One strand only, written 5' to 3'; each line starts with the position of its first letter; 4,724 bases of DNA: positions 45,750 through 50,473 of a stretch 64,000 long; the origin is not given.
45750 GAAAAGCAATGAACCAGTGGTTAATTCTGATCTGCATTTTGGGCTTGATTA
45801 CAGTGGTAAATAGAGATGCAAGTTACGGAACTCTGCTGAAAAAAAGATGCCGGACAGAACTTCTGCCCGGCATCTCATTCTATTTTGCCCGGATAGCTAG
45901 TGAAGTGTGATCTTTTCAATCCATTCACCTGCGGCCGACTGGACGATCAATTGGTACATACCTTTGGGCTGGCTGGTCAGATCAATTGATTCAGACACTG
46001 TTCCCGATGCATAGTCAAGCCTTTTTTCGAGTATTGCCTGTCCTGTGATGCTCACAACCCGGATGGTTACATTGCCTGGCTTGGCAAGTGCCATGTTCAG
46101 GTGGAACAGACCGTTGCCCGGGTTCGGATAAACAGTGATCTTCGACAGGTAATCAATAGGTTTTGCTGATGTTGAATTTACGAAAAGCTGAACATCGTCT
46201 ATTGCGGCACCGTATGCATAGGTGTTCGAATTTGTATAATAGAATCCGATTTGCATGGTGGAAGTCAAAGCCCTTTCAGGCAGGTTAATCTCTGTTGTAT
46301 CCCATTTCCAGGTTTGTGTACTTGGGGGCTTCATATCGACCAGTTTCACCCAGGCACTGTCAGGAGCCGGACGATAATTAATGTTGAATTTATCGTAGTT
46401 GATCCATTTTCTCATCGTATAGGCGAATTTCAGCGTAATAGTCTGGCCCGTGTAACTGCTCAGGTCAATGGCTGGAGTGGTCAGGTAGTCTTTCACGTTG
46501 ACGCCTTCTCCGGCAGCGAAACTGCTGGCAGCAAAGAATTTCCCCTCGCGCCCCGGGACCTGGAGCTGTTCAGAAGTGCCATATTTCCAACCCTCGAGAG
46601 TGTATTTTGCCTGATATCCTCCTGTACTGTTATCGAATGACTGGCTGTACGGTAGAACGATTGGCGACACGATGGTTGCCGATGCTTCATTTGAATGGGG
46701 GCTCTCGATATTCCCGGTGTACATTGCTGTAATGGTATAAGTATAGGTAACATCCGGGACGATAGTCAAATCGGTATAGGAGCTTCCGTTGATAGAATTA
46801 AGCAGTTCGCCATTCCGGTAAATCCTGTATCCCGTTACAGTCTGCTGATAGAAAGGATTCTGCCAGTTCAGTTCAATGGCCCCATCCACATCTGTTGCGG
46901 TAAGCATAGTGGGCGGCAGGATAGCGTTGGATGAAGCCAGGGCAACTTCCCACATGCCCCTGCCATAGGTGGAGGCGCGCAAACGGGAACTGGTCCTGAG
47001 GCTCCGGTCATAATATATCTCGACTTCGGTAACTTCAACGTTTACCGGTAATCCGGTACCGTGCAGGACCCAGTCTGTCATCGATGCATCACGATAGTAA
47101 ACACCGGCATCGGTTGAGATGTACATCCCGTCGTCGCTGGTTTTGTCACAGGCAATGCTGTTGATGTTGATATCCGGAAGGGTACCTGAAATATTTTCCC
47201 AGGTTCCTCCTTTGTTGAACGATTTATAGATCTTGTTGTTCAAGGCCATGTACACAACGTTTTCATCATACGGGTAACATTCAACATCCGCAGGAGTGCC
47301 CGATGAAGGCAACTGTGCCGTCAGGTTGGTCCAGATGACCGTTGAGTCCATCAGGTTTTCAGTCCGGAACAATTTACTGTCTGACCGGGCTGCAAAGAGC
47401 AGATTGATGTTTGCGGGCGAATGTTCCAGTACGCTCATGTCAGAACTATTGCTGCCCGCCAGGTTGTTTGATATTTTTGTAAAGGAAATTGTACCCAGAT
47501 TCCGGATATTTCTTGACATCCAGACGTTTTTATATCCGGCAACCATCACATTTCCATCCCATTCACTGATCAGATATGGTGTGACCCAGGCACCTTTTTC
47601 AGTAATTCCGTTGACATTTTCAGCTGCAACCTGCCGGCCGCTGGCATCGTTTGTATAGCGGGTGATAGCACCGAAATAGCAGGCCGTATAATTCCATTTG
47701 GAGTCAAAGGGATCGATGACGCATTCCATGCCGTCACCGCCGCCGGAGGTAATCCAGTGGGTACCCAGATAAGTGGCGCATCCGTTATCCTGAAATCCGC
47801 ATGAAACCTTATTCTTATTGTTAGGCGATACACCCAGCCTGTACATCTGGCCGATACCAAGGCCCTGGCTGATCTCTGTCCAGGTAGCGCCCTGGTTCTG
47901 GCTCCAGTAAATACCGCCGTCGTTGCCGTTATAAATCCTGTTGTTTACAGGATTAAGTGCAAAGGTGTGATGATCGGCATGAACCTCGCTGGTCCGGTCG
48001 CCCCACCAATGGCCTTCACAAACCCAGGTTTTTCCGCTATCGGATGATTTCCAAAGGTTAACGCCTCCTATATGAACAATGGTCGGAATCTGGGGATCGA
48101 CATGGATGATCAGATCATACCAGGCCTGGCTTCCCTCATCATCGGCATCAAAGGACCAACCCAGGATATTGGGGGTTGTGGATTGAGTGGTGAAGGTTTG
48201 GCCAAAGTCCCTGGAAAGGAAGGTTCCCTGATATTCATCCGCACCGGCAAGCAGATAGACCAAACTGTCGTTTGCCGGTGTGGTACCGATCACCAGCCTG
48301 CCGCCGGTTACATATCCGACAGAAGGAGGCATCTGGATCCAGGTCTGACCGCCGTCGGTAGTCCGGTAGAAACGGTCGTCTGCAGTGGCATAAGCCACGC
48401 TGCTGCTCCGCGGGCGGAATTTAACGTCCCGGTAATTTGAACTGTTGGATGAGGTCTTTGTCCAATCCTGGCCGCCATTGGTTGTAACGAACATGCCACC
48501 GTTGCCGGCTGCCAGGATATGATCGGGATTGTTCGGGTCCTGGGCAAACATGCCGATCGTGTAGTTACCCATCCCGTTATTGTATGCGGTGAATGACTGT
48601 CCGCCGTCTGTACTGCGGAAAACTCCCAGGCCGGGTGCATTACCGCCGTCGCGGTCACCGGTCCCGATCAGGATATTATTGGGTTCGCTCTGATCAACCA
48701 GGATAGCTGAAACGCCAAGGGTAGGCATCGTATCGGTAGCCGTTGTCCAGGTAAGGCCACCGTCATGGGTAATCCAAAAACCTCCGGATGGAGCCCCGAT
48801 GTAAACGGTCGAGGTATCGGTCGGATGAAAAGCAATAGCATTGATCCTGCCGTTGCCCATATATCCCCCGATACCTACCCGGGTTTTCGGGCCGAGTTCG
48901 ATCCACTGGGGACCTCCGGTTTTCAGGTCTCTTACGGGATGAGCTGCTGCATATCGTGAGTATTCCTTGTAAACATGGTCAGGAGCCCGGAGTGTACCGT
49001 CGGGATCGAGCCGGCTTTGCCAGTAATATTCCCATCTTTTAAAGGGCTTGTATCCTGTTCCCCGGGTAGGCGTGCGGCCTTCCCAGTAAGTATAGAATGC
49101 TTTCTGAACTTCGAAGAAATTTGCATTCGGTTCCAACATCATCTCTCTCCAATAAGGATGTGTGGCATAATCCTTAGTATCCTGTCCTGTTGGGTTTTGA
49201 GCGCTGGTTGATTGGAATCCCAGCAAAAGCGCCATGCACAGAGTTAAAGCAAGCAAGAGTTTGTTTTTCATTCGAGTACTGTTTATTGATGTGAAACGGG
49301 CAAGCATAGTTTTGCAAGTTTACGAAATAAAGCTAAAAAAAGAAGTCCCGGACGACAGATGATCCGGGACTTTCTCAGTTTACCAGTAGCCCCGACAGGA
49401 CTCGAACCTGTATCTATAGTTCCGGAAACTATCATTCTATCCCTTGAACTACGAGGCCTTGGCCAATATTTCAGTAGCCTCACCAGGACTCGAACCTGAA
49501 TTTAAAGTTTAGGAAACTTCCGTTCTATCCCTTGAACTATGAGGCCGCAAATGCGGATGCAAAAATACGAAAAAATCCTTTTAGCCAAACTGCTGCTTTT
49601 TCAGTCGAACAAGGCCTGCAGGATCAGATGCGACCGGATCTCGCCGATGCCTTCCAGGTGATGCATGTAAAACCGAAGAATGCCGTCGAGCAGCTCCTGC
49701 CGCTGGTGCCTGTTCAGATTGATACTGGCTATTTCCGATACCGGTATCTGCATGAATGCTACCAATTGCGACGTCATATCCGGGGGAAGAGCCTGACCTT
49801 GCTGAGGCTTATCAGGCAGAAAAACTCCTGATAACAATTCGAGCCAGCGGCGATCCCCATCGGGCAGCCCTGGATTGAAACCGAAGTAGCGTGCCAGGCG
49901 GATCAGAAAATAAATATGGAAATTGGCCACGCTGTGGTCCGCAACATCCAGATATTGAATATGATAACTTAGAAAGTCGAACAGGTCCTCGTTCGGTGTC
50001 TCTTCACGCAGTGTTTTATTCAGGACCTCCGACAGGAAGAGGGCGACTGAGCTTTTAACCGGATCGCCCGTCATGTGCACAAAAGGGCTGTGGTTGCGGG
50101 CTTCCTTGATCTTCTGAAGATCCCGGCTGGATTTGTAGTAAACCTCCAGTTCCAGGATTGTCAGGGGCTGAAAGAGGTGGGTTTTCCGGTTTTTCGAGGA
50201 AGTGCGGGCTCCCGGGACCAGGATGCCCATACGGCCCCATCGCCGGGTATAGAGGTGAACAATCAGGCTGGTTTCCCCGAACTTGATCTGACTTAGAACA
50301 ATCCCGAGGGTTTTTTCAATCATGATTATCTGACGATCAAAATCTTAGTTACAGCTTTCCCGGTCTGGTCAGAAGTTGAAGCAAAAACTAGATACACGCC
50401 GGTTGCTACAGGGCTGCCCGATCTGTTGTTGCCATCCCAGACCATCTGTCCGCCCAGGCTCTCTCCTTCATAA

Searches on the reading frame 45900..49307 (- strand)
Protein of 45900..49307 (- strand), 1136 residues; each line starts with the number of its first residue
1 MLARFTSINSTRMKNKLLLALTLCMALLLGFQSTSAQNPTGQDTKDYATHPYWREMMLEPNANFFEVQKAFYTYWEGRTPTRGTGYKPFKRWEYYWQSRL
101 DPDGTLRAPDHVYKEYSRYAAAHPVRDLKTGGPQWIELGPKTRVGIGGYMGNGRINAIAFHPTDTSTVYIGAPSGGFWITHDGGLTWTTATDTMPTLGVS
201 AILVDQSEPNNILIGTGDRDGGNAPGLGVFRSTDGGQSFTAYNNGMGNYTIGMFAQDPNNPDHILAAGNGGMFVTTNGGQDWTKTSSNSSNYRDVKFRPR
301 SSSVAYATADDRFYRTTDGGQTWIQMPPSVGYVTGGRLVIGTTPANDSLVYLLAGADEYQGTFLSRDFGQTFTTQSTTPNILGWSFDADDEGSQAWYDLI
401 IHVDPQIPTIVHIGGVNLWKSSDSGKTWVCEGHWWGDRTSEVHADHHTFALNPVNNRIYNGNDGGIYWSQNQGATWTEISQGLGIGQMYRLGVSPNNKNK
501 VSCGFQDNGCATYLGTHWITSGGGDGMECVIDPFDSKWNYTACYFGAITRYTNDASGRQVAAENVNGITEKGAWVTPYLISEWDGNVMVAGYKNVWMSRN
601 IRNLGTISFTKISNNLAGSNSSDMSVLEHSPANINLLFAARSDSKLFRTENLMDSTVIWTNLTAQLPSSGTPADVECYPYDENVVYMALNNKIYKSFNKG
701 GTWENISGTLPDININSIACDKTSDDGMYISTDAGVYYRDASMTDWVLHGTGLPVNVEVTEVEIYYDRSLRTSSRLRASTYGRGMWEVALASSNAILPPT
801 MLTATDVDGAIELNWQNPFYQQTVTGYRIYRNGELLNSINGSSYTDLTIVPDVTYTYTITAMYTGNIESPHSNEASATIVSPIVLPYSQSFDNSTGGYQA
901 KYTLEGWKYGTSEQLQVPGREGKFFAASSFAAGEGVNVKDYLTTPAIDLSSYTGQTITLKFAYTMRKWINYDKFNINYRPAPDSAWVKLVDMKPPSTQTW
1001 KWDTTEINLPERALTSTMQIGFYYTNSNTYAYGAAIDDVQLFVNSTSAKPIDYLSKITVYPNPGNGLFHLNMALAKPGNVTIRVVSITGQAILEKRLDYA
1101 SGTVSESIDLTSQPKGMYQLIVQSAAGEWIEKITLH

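Call 23: search_protein_families(library=pfam, proteins=[window:45900-49307:-], max_evalue=0.01)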
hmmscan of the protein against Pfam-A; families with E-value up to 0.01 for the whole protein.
window:45900-49307:- (1136 aa): 5 families
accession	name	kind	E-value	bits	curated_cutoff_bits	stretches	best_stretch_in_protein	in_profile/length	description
PF15902.12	Sortilin-Vps10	-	2.3e-23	83.1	33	4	229-327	3-113/446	Sortilin, neurotensin receptor 3,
PF18962.6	Por_Secre_tail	-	2.9e-09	37.5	27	1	1059-1133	1-73/75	Secretion system C-terminal sorting domain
PF02012.26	BNR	-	1.1e-05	25.2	27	0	178-188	1-11/12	BNR/Asp-box repeat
PF00629.30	MAM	-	0.00038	20.8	26.4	1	891-1042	3-153/158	MAM domain, meprin/A5/mu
PF00041.27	fn3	-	0.0072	16.9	25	1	798-875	2-81/84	Fibronectin type III domain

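Call 41: search_protein_families(library=ncbifam, proteins=[window:45900-49307:-], max_evalue=0.00001)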
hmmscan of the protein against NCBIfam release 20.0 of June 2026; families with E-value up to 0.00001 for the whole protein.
window:45900-49307:- (1136 aa): 4 families
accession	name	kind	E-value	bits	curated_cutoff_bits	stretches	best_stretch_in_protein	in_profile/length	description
NF045728.1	glycosyl_F510_1955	equivalog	7.1e-31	107.3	175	2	227-328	115-215/246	F510_1955 family glycosylhydrolase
NF038128.1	choice_anch_J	domain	5.6e-08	33.2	30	1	903-1040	25-161/162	choice-of-anchor J domain-containing protein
TIGR04183.1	Por_Secre_tail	domain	2.4e-07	30.6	23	1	1059-1133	1-69/72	T9SS type A sorting domain-containing protein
NF038113.1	T9SSA_dep_M36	equivalog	1.5e-06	26.7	885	1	1055-1133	791-866/869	T9SS-dependent M36 family metallopeptidase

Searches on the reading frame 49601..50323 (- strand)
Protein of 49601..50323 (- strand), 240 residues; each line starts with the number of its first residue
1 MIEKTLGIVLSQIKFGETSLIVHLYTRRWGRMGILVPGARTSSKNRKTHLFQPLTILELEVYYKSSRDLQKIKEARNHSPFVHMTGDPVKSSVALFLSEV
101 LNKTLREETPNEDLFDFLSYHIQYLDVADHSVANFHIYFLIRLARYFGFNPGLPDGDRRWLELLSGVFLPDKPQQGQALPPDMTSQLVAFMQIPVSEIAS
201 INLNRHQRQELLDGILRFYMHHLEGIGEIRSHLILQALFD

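Call 10: search_protein_families(library=pfam, proteins=[window:49604-50323:-])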
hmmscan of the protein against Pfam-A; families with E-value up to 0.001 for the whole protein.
window:49604-50323:- (240 aa): 2 families
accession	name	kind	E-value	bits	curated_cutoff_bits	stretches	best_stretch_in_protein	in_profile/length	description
PF11967.14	RecO_N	-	4.5e-18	65.5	27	1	1-78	1-77/80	Recombination protein O N terminal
PF02565.21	RecO_C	-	1.2e-17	64.6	22.1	1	87-225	3-151/157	Recombination protein O C terminal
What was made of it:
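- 49601..50323 (-): recO, starting 2 nt after the porZ stop. It is intact. Pfam RecO_N and RecO_C (call 10).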

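Call 11: search_protein_families(library=ncbifam, proteins=[window:49604-50323:-])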
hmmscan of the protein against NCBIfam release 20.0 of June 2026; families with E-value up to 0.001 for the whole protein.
window:49604-50323:- (240 aa): 1 family
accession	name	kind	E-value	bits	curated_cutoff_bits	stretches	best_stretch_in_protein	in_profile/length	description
TIGR00613.1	reco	equivalog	5.3e-18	65.3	48.7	1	4-154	2-148/239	DNA repair protein RecO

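Call 14: find_encoding_contigs(protein=window:49601-50323:-, flank=10000, max_places=6)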
Protein window:49601-50323:- (240 aa): no gene with exactly this product is on record in the collection.
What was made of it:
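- Tried and rejected: The window's RecO protein is not on record (call 14).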
